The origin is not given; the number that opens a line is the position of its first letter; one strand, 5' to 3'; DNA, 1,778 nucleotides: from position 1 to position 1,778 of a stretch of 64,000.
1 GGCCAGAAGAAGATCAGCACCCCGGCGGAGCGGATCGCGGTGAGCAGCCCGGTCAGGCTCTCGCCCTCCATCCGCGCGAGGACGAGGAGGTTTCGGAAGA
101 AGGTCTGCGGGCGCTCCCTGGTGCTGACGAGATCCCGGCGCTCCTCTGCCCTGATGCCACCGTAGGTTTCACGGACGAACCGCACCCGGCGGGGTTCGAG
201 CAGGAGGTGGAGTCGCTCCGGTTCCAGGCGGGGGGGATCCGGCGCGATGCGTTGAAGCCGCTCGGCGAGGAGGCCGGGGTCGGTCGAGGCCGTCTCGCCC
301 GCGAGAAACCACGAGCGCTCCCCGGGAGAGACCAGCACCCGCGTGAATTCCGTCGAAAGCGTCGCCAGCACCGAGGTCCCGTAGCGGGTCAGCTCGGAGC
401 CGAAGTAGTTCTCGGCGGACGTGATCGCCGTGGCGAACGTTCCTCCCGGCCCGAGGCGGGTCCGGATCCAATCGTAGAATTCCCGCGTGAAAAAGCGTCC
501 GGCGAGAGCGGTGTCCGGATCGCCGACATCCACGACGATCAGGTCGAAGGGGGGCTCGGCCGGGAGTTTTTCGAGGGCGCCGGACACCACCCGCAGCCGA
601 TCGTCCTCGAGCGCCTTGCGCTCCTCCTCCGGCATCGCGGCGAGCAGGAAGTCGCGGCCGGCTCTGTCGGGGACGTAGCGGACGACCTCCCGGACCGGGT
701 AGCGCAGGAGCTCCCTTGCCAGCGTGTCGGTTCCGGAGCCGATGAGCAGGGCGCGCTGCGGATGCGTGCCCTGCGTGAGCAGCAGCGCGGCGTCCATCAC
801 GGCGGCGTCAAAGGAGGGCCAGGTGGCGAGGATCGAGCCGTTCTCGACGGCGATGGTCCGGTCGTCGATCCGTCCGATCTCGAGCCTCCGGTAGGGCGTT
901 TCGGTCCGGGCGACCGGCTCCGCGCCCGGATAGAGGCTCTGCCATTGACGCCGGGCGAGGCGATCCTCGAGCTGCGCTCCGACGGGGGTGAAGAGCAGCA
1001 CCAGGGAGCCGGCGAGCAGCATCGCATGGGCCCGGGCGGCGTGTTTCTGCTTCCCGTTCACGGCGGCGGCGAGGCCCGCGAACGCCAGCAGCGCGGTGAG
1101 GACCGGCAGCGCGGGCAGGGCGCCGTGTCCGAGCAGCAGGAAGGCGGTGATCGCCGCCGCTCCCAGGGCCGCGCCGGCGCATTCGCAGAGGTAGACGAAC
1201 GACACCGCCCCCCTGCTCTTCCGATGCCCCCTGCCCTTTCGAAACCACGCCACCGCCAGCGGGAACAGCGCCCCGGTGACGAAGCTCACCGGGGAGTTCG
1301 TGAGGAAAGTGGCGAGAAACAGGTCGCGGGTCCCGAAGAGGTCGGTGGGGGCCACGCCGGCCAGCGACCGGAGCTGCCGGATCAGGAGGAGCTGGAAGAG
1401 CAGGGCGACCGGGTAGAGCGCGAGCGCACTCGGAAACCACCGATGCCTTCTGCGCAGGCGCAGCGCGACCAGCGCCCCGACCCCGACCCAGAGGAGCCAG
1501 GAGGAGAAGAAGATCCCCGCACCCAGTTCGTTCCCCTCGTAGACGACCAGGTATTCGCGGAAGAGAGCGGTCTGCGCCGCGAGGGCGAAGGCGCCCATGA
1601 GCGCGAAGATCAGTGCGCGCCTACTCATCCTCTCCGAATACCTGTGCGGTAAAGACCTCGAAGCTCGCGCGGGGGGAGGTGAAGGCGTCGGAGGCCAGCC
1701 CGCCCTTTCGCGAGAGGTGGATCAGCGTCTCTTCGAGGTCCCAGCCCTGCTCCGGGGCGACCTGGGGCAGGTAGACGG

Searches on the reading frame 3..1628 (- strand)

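Call 21: search_protein_families(library=pfam, proteins=[window:3-1628:-])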
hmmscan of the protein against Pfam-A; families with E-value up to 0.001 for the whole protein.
window:3-1628:- (542 aa): 1 family
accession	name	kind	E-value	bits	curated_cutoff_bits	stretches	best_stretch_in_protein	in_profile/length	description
PF01564.23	Spermine_synth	-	2.1e-06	27.9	22.9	1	286-400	15-130/186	Spermine/spermidine synthase domain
